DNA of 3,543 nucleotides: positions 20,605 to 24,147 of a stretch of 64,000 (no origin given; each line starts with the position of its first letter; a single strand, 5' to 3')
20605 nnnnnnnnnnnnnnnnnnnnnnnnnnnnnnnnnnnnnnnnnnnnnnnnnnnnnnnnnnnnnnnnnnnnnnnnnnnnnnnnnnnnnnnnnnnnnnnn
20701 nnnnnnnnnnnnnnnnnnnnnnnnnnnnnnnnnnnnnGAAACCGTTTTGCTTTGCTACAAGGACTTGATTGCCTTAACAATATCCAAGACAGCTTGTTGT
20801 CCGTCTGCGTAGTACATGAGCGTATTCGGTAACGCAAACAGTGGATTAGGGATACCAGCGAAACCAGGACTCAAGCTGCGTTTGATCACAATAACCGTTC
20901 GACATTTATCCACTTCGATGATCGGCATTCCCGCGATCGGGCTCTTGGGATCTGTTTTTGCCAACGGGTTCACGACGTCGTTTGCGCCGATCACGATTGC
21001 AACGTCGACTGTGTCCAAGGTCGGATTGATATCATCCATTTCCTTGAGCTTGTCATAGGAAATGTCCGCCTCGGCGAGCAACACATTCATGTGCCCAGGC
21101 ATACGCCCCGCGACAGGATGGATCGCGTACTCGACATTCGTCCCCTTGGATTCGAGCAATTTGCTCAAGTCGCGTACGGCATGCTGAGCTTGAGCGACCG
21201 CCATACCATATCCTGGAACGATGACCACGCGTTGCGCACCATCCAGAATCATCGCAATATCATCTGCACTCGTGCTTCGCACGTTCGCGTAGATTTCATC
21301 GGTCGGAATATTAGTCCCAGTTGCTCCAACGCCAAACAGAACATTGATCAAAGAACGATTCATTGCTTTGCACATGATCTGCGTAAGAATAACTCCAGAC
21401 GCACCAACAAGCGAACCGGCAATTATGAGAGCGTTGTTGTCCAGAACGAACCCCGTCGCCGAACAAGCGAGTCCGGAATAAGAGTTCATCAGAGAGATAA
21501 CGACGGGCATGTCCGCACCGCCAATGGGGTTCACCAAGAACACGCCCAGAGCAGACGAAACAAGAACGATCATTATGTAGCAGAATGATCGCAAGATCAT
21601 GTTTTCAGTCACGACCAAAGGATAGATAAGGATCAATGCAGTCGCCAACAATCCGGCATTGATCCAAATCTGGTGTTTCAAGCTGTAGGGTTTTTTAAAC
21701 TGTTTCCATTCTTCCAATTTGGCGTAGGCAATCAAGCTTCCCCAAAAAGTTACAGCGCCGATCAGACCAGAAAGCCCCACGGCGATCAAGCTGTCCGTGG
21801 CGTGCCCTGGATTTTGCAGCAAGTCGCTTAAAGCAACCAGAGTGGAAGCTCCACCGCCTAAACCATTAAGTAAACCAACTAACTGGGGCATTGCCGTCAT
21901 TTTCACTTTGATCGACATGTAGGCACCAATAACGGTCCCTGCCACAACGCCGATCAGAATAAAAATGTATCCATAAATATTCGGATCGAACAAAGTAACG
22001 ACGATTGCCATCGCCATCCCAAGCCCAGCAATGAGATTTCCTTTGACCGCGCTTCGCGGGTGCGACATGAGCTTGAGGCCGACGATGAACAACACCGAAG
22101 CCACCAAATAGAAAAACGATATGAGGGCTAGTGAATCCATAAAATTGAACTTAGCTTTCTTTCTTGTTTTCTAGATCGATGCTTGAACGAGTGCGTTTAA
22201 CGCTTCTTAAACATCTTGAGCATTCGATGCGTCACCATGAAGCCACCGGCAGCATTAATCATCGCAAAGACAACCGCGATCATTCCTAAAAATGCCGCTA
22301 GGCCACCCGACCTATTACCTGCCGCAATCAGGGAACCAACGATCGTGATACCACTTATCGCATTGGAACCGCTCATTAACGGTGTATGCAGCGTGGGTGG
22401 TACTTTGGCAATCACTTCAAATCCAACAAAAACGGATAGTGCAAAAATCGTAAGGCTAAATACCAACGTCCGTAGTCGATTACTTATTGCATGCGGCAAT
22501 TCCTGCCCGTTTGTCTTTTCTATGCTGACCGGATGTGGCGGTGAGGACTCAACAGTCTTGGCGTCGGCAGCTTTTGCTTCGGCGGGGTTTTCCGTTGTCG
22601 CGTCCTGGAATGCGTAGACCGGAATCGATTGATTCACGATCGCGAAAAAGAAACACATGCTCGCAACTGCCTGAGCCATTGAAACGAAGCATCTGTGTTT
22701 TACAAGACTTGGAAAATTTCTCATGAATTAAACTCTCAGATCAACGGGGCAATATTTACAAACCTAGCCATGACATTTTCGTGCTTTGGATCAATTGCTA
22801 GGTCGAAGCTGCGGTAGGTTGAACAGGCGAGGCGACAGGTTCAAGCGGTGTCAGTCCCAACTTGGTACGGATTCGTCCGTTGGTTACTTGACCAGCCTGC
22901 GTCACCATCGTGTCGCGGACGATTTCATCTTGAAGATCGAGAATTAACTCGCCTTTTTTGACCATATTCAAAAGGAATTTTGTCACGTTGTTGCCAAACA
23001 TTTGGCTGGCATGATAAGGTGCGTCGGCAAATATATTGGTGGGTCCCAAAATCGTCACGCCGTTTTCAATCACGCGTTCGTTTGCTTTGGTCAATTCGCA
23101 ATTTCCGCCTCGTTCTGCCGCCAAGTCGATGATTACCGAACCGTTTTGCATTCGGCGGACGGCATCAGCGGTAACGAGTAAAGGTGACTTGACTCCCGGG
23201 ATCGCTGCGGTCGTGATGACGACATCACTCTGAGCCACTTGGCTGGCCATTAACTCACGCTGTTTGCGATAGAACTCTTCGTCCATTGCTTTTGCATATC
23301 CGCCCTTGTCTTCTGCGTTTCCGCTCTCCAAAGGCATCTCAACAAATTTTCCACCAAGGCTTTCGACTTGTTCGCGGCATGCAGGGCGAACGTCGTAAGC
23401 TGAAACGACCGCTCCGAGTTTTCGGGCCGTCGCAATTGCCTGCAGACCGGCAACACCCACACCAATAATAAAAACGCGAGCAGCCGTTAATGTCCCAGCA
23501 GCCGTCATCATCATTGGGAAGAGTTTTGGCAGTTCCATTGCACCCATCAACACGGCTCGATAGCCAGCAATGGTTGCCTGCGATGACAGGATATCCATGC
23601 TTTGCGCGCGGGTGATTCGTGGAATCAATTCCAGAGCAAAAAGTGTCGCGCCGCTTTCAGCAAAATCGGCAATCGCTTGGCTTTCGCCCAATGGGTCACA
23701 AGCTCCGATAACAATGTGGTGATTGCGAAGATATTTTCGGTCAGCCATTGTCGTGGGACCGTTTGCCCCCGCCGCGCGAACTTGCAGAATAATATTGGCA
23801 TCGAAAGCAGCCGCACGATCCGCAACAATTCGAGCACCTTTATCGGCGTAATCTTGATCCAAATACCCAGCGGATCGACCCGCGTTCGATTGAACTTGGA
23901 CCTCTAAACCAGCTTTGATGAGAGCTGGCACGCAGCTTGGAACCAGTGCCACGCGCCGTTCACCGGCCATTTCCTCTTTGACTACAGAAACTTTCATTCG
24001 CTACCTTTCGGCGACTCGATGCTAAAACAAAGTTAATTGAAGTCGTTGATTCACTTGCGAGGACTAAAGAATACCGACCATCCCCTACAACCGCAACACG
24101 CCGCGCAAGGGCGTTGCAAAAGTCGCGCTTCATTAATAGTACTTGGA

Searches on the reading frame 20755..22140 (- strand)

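Call 72: search_protein_families(library=pfam, proteins=[window:20755-22140:-], max_evalue=0.00001)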
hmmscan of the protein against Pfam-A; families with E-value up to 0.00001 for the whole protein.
window:20755-22140:- (461 aa): 1 family
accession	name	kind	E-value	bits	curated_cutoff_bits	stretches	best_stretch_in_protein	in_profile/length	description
PF02233.22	PNTB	-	1.4e-176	588.4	31.7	1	9-456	3-455/456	NAD(P) transhydrogenase beta subunit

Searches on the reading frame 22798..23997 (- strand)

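Call 72: search_protein_families(library=pfam, proteins=[window:22798-23997:-], max_evalue=0.00001)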
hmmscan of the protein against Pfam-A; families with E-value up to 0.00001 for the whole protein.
window:22798-23997:- (399 aa): 2 families
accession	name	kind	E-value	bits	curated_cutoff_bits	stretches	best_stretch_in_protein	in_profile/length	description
PF01262.27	AlaDh_PNT_C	-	3.1e-64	216.8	23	1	148-373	1-213/214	Alanine dehydrogenase/PNT, C-terminal domain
PF05222.21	AlaDh_PNT_N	-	1.7e-35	122.7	30.4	1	5-144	2-136/136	Alanine dehydrogenase/PNT, N-terminal domain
